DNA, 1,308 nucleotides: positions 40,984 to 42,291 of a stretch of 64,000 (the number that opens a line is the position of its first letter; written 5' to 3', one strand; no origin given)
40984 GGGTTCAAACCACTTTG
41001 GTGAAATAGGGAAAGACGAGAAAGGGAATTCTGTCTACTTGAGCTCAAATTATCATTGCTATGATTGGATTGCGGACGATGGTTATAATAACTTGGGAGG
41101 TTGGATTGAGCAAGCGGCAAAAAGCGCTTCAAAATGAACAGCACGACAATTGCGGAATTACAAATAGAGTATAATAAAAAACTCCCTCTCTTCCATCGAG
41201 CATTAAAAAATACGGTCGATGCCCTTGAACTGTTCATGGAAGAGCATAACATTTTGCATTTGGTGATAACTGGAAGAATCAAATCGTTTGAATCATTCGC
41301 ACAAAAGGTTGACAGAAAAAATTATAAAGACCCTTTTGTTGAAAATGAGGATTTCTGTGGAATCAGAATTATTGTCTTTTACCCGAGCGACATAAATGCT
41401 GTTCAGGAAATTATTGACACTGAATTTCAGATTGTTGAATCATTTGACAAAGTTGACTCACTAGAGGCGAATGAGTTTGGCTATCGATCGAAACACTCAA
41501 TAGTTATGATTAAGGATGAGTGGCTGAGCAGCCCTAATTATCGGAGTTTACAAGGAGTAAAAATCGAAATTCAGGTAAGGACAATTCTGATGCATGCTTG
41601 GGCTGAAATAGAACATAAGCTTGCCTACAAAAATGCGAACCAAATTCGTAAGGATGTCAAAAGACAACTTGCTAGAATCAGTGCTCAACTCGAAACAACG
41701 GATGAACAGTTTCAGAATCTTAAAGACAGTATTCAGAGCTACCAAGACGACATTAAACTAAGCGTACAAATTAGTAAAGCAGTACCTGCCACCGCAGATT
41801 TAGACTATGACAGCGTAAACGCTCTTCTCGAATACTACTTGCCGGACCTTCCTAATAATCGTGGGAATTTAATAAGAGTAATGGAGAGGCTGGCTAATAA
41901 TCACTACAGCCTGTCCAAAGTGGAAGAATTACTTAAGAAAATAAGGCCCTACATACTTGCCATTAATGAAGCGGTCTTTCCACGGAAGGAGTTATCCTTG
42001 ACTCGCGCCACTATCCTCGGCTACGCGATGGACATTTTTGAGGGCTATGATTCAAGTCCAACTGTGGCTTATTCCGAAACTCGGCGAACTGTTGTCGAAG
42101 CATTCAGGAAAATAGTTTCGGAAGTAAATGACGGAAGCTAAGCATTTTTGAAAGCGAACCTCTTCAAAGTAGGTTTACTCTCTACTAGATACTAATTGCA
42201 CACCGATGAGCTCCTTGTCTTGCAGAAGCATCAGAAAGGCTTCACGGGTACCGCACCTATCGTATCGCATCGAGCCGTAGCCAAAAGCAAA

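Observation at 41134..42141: RelA/SpoT-domain (toxSAS/CapRel-like) gene fused in operon context to a TIR gene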

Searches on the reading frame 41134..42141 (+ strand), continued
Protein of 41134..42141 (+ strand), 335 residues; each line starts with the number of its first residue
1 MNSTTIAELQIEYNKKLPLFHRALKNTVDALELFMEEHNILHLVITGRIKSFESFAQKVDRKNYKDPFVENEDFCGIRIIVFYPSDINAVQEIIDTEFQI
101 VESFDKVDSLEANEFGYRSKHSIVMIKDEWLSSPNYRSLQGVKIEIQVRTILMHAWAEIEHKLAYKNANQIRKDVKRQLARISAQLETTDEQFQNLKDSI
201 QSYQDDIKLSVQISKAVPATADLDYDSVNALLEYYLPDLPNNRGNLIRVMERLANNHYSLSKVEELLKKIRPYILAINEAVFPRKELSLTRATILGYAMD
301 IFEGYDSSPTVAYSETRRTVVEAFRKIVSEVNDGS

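Call 100: search_protein_families(library=pfam, proteins=[P0272, P0314, P0336, P0350, P0355, P0261, P0372, P0387], max_evalue=0.001)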
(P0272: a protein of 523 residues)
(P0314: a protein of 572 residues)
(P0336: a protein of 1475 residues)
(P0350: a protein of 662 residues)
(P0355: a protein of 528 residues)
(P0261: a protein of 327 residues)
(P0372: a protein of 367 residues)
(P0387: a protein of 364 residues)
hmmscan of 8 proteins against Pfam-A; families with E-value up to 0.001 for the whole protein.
P0272 (523 aa): 1 family
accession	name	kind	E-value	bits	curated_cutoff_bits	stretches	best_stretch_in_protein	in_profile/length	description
PF04607.23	RelA_SpoT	-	1.3e-22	80.6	27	1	245-367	1-112/113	Region found in RelA / SpoT proteins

P0314 (572 aa): 1 family
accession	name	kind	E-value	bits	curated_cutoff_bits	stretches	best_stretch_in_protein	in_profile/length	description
PF04607.23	RelA_SpoT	-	7.8e-24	84.6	27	1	49-170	2-112/113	Region found in RelA / SpoT proteins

P0336 (1475 aa): 4 families
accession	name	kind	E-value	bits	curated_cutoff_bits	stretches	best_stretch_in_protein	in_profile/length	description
PF04607.23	RelA_SpoT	-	3.3e-35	121.2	27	2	953-1070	2-109/113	Region found in RelA / SpoT proteins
PF13676.11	TIR_2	-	1e-17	65.2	28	1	249-356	1-111/122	TIR domain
PF01582.25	TIR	-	6.2e-07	29.8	21.3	1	249-337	4-94/179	TIR domain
PF08937.16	ThsB_TIR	-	2.6e-05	25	21.2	1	250-335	1-91/100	Thoeris protein ThsB, TIR-like domain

P0350 (662 aa): 1 family
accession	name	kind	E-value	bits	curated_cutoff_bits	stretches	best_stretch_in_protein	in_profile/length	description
PF04607.23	RelA_SpoT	-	2.2e-22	79.9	27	1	45-166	1-111/113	Region found in RelA / SpoT proteins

P0355 (528 aa): 1 family
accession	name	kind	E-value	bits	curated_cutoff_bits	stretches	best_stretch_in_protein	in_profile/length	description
PF04607.23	RelA_SpoT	-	2.2e-32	112.1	27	2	53-183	2-110/113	Region found in RelA / SpoT proteins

P0261 (327 aa): 1 family
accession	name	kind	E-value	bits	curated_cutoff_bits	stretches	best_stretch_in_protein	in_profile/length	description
PF04607.23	RelA_SpoT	-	4.8e-26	91.7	27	1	44-166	1-112/113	Region found in RelA / SpoT proteins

P0372 (367 aa): 1 family
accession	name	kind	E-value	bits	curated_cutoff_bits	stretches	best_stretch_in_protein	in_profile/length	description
PF04607.23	RelA_SpoT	-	5e-20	72.3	27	1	96-216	1-111/113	Region found in RelA / SpoT proteins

P0387 (364 aa): 1 family
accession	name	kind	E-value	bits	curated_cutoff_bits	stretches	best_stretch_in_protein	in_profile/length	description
PF04607.23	RelA_SpoT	-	2.9e-22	79.5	27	1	99-219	2-111/113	Region found in RelA / SpoT proteins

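Call 102: list_cluster_members(proteins=[P0336, P0272])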
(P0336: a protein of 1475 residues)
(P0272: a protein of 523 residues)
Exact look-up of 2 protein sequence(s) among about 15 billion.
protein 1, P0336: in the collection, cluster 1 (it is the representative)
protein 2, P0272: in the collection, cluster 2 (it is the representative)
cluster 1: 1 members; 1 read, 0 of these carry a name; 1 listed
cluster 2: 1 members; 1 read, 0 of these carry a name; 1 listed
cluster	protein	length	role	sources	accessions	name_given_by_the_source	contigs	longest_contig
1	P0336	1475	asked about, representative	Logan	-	-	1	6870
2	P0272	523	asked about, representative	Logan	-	-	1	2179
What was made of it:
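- The fusion protein is a single metagenomic sequence (call 102).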

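Call 103: search_solved_structures(query=P0336, max_evalue=0.1)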
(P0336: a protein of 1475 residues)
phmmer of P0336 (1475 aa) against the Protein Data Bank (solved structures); distinct sequences matched with E-value up to 0.1: 21.
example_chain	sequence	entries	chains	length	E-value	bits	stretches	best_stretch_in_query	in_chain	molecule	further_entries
6fgk_A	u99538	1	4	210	3.6e-14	54.4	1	944-1099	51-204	GTP pyrophosphokinase YwaC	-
6ewz_A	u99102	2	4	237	5.1e-14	53.9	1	949-1107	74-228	GTP pyrophosphokinase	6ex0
2be3_A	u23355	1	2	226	1e-13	52.9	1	919-1105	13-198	GTP pyrophosphokinase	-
6fgj_A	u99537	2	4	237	1.1e-13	52.9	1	949-1079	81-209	GTP pyrophosphokinase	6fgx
5f2v_V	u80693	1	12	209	2.3e-13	51.8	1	949-1104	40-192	GTP pyrophosphokinase YjbM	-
5dec_A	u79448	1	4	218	2.8e-13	51.4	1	948-1104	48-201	GTP pyrophosphokinase YjbM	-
5ded_D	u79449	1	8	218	2.8e-13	51.4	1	949-1104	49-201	GTP pyrophosphokinase YjbM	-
3l9d_A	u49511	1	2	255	4.8e-13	50.7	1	919-1106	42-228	Putative GTP pyrophosphokinase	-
9m0n_A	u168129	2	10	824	1.3e-05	26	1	248-338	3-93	Tetratricopeptide repeat protein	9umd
5ku7_A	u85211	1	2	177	0.00018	22.2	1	249-360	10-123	TIR-NB-LRR type resistance protein RPV1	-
7jlv_A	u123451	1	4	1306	0.00076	20.2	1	249-349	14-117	Disease resistance protein Roq1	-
7jlu_A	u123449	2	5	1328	0.00078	20.2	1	249-349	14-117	Disease resistance protein Roq1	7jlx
7xoz_A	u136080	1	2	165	0.0016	19.1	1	254-345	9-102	ADP-ribosyl cyclase/cyclic ADP-ribose hydrolase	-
7xoz_B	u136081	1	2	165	0.0018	19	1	258-345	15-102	ADP-ribosyl cyclase/cyclic ADP-ribose hydrolase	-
6o0w_A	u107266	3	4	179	0.0024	18.5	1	249-343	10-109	TIR-NB-LRR type resistance protein RUN1 | Disease resistance protein RUN1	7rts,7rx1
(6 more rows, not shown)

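Call 104: search_protein_families(library=padloc, proteins=[P0336, P0012, P0261], max_evalue=0.01)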
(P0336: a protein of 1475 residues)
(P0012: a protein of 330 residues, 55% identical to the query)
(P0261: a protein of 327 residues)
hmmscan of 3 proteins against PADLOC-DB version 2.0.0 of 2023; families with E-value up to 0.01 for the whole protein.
P0336 (1475 aa): 7 families
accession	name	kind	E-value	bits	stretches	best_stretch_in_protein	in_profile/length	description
PDLC02012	SAVED5--SAVED_TIR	-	3.1e-34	116.7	1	246-674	13-389/404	-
PDLC04999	PDC-S33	-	6.7e-31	106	2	931-1061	50-175/349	-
PDLC05062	PDC-S66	-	1.5e-10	39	1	222-338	124-241/282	-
PDLC00436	ThsB1|ThsB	-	9e-07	26.6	1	225-319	15-112/183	TIR-like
PDLC02962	RT-TIR_XII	-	9.2e-06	22.8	1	240-337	339-438/478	single gene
PDLC00435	ThsB1|ThsB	-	0.00012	19.8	1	247-298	65-116/281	TIR-like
PDLC00417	ThsB1|ThsB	-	0.00038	18.1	1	248-339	168-261/303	TIR-like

P0012 (330 aa): 1 family
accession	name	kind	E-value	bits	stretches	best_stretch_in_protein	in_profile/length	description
PDLC04999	PDC-S33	-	9e-16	56.2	1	41-216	67-244/349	-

P0261 (327 aa): 1 family
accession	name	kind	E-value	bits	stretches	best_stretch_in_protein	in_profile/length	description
PDLC04999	PDC-S33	-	7.7e-22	76.2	1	21-209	48-230/349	-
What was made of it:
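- Closest known: TIR-SAVED effectors. Same: This is independent evidence that TIR and RSH activities are combined (calls 100, 104).
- An independent TIR-SAVED-RSH fusion exists (calls 100, 104). Fusion with a TIR NADase module in P0336 (calls 100, 104). The fused protein P0336 places the RSH together with effector and sensor modules (call 104).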

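Call 105: search_dna_similar(query=window:41134-42138:+, collection=plasmids, mode=protein, max_rows=12)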
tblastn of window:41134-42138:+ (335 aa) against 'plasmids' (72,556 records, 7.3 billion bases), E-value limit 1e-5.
Records with a match: 93; places in all: 104; records where one place covers at least 80% of the query: 0.
Best place of each record, by identity: <60% 93.
By first word of the organism name: Bacillus 25; Ralstonia 15; Rhizobium 10; Agrobacterium 5; Enterococcus 5; Streptomyces 3; Staphylococcus 3; Cetobacterium 2; Klebsiella 2; Listeria 2; and 18 more.
By predicted mobility (MOB-suite, as given by PLSDB): non-mobilizable 51; conjugative 26; mobilizable 16.
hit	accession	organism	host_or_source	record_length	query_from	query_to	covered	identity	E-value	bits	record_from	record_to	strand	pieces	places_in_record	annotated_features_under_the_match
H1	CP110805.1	Lysinibacillus sp. MHQ-1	pure culture,river water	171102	8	233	67%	36.2%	7e-25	112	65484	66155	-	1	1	none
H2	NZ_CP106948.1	Bacillus thuringiensis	BGSC database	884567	31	273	73%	31.4%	5e-27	119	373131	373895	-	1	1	hypothetical protein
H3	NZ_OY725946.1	Bacteroides finegoldii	-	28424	12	204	58%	38.1%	1e-27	120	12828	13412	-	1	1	(p)ppGpp synthetase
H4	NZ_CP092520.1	Cetobacterium somerae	Danio rerio,tissue sample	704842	13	207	58%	36.0%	1e-29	126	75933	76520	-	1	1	hypothetical protein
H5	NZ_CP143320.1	Cetobacterium somerae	intestine of Yellow Catfish,pure culture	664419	13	207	58%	35.5%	2e-29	126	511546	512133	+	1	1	hypothetical protein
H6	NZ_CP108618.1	Streptomyces avidinii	-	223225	1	196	59%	33.7%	2e-26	117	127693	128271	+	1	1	hypothetical protein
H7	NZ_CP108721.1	Streptomyces sp. NBC_00998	-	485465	1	196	59%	33.7%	2e-26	117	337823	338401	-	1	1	hypothetical protein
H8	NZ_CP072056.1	Bacillus mycoides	cell culture,soil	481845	6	194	56%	33.2%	7e-22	103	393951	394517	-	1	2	hypothetical protein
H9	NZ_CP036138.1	Bacillus mycoides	cell culture,soil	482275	6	194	56%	33.2%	7e-22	103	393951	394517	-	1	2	hypothetical protein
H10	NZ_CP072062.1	Bacillus mycoides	cell culture,soil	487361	6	194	56%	33.2%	7e-22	103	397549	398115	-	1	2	hypothetical protein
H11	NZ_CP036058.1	Bacillus mycoides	cell culture,soil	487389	6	194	56%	33.2%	7e-22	103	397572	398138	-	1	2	hypothetical protein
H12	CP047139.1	Ralstonia solanacearum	Potato,Single cell,tuber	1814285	20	197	53%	34.9%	7e-26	115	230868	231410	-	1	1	hypothetical protein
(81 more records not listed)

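Call 106: search_dna_similar(query=window:41134-42138:+, collection=phages, mode=protein, max_rows=8)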
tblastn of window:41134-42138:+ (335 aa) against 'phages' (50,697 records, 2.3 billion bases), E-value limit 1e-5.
Records with a match: 29; places in all: 29; records where one place covers at least 80% of the query: 1.
Best place of each record, by identity: <60% 29.
By first word of the organism name: Bacteriophage 11; Listeria 10; Staphylococcus 3; Mycobacterium 2; Vibrio 1; Streptococcus 1; Enterococcus 1.
By host as written in the record: - 11; Listeria monocytogenes 10; Staphylococcus aureus 3; Vibrio cyclitrophicus 10N.261.45.F7 1; Mycobacterium abscessus GD68 1; Mycobacterium abscessus GD04 1; Streptococcus suis LS2Z 1; Enterococcus faecalis 1.
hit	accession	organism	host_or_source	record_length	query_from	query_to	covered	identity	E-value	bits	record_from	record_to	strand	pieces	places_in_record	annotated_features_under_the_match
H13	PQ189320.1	Vibrio phage 10N.261.45.F7_PE002A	Vibrio cyclitrophicus 10N.261.45.F7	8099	5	274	81%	37.8%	3e-51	187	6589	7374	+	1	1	hypothetical protein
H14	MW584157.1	Mycobacterium phage prophi68-1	Mycobacterium abscessus GD68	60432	41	267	68%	31.8%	6e-22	102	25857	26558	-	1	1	42: GTP pyrophosphokinase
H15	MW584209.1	Mycobacterium phage prophiGD04-1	Mycobacterium abscessus GD04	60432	41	267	68%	31.8%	6e-22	102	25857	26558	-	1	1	42: GTP pyrophosphokinase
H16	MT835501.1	Bacteriophage sp.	human fecal samples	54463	13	187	52%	33.2%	9e-11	69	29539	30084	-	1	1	record has no annotation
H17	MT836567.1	Bacteriophage sp.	human fecal samples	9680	5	204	60%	28.9%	1e-12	75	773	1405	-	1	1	record has no annotation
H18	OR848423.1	Listeria phage LM 4-14-1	Listeria monocytogenes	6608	19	206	56%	30.3%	2e-10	68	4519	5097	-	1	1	record has no annotation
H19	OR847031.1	Listeria phage LM 4-11-1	Listeria monocytogenes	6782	19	206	56%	30.3%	2e-10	68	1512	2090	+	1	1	record has no annotation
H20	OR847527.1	Listeria phage LM 4-11-1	Listeria monocytogenes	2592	19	206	56%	30.3%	4e-10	66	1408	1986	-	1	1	record has no annotation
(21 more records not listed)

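Call 107: get_annotated_region(hit=H13, flank=7000)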
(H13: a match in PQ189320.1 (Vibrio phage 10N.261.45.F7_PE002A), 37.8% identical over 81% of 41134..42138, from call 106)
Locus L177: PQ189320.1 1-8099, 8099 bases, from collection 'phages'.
description: Vibrio phage 10N.261.45.F7_PE002A, complete genome.
organism: Vibrio phage 10N.261.45.F7_PE002A (NCBI taxid 3385300)
taxonomy: Viruses; Monodnaviria; Loebvirae; Hofneiviricota; Faserviricetes; Tubulavirales
host: Vibrio cyclitrophicus 10N.261.45.F7; source: seawater; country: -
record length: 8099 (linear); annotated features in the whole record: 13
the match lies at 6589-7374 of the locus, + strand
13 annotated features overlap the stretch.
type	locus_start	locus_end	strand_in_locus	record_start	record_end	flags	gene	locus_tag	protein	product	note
CDS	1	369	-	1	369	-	-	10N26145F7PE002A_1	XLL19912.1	hypothetical protein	-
CDS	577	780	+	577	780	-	-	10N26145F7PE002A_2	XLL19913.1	hypothetical protein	DNA_primase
CDS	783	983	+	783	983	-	-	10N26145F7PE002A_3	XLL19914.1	hypothetical protein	-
CDS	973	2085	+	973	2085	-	-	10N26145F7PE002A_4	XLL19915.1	hypothetical protein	DNA_replication_initiation_protein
CDS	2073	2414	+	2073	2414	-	-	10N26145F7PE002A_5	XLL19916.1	hypothetical protein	Protein_of_unknown_function_(DUF1293)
CDS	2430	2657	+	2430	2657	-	-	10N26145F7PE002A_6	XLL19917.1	hypothetical protein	-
CDS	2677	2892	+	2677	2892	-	-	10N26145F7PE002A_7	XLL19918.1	hypothetical protein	Vpf81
CDS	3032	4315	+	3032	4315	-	-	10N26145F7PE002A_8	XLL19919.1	hypothetical protein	-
CDS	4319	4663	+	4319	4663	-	-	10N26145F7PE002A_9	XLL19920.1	hypothetical protein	ACE_VIBCH_Accessory_cholera_enterotoxin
CDS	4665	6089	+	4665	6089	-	-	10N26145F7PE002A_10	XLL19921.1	hypothetical protein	G1P_BPPHL_Gene_1_protein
CDS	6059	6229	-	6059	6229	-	-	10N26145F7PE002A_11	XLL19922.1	hypothetical protein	-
CDS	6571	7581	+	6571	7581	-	-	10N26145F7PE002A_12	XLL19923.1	hypothetical protein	Nucleotidyltransferase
CDS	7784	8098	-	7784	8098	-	-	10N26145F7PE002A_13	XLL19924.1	hypothetical protein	putative_transcription_regulator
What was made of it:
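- A Vibrio inovirus carries a stand-alone relative as cargo (calls 106, 107).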

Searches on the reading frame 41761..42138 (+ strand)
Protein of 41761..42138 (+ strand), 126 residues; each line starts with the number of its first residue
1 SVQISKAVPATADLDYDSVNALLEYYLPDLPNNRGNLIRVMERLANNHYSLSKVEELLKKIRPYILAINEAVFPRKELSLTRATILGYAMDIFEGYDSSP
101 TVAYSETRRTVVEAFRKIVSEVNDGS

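Call 75: predict_structure(alignment_id=A4)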
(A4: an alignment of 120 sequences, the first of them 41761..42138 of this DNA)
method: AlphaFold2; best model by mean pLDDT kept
length: 126 residues; sequences in the alignment: 120
mean_pLDDT: 90.1   pTM: 0.83
mean pLDDT of the five models: 90.1, 89.6, 89.5, 89.0, 88.0
residues with pLDDT >= 90: 100; 70-90: 14; 50-70: 7; < 50: 5
segments of 3 or more residues with pLDDT < 50: 1-5
pLDDT, mean of each block of 10 residues (from residue 1): 47 88 97 95 94 97 97 93 98 92 91 97 80
secondary structure, 60 per line:
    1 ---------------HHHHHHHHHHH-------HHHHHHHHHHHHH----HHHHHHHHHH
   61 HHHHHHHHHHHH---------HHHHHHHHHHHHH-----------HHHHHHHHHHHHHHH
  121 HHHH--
elements in order: H16-26 H34-46 H51-72 H82-94 H106-124
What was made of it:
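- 41806..42138 (+): C-terminal all-alpha domain, residues 225-335. It evolves fast and has no recognisable solved relative. Domain model pLDDT 90 with 5 helices (call 75).
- On CapRel-type fused toxSAS: The C-terminal domain is five helices (call 75).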
